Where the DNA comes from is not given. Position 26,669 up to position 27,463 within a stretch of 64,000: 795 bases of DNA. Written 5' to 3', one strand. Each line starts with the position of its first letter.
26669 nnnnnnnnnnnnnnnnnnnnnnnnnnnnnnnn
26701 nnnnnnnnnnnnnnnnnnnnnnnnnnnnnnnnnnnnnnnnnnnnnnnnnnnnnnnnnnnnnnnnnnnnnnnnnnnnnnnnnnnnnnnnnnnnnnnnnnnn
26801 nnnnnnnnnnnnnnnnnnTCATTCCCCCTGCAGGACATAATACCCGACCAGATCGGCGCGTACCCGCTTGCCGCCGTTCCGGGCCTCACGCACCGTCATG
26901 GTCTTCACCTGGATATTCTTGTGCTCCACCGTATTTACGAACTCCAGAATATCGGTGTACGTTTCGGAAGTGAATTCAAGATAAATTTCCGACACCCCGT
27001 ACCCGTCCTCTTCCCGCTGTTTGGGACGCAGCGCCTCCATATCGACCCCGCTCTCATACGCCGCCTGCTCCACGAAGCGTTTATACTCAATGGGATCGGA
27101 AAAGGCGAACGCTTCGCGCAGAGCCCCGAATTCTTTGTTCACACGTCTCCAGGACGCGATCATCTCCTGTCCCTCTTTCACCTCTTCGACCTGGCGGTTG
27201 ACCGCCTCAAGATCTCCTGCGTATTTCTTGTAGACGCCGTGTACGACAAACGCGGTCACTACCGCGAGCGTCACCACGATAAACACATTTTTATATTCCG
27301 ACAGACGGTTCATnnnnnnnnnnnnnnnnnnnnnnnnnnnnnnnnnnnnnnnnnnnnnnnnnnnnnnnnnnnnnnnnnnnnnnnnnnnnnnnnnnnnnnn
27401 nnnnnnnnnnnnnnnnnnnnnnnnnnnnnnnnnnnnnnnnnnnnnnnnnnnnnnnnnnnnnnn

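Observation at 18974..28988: Complete type IV pilus / type II secretion-like machine with non-canonical architecture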

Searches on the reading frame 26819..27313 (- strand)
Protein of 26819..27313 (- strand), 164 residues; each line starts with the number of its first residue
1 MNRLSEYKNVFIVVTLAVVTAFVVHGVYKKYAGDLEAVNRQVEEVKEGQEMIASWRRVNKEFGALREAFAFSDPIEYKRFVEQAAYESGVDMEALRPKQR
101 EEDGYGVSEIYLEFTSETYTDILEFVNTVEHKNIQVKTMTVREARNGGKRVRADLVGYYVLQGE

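Call 3: search_protein_families(library=pfam, proteins=[window:26819-27313:-], max_evalue=0.01)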
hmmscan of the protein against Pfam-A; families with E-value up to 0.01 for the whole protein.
window:26819-27313:- (164 aa): 0 families

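Call 5: search_protein_families(library=ncbifam, proteins=[window:26819-27313:-], max_evalue=0.01)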
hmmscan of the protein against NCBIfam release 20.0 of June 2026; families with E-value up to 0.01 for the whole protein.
window:26819-27313:- (164 aa): 0 families

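Call 30: search_solved_structures(query=A2, max_evalue=10)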
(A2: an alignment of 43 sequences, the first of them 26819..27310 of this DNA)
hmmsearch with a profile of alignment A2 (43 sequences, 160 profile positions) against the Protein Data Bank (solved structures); distinct sequences matched with E-value up to 10: 27.
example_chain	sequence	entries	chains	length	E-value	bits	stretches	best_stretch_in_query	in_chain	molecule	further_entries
3jc8_Oa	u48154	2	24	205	0.0015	21.7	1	44-151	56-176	PilO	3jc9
2e7s_A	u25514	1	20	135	0.092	15.9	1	35-142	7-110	Rab guanine nucleotide exchange factor SEC2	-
7xha_A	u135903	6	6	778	0.095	15.8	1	42-99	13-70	Protein translocase subunit SecA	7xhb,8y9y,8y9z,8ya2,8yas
3dl8_A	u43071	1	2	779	0.095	15.8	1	42-99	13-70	Protein translocase subunit secA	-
2ibm_A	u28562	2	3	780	0.095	15.8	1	42-99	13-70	Preprotein translocase secA subunit | Protein translocase subunit SecA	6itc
3jv2_A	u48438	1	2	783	0.095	15.8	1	42-99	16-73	Protein translocase subunit SecA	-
1m6n_A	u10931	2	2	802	0.097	15.8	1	42-99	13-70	Preprotein translocase secA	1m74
3iqm_A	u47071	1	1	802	0.097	15.8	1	42-99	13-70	Protein translocase subunit secA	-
5eul_A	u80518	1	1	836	0.11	15.6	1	42-99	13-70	Protein translocase subunit SecA, Insertion Peptide Chimera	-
3iqy_A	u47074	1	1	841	0.11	15.6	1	42-99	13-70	Protein translocase subunit secA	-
1tf2_A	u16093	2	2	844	0.11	15.6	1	42-99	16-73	Preprotein translocase secA subunit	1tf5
2ocy_A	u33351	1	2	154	0.13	15.3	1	30-98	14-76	Rab guanine nucleotide exchange factor SEC2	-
13gm_C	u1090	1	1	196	0.22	14.6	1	48-130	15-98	Charged multivesicular body protein 1a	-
8ya0_A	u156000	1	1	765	0.24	14.5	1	45-99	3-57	Protein translocase subunit SecA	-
4nad_B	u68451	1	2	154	0.25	14.5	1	25-67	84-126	Regulation of nuclear pre-mRNA domain-containing protein 1B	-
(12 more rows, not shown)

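Call 49: search_protein_families(library=pfam, alignment_id=A2, max_evalue=0.01)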
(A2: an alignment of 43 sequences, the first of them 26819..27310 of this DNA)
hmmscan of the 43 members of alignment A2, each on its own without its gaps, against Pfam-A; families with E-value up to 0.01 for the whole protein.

A. member 1, window:26819-27310:- (163 aa): 0 families

B. families by the number of members that match (of 43 scanned): 9 families
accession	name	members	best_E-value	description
PF04350.18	PilO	16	1.2e-05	Pilus assembly protein, PilO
PF04612.17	T2SSM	7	2.1e-05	Type II secretion system (T2SS), protein M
PF10741.14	T2SSM_b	2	0.00044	Type II secretion system (T2SS), protein M subtype b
PF15048.11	OSTbeta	2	0.0038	Organic solute transporter subunit beta protein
PF15646.12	Tox-REase-2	1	0.0016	Restriction endonuclease fold toxin 2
PF15600.11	Imm64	1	0.0033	Immunity protein 64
PF07230.16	Portal_T4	1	0.0063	Bacteriophage T4-like portal protein (Gp20)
PF15663.11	zf-CCCH_3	1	0.0087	Zinc-finger containing family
PF01920.25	Prefoldin_2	1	0.0099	Prefoldin subunit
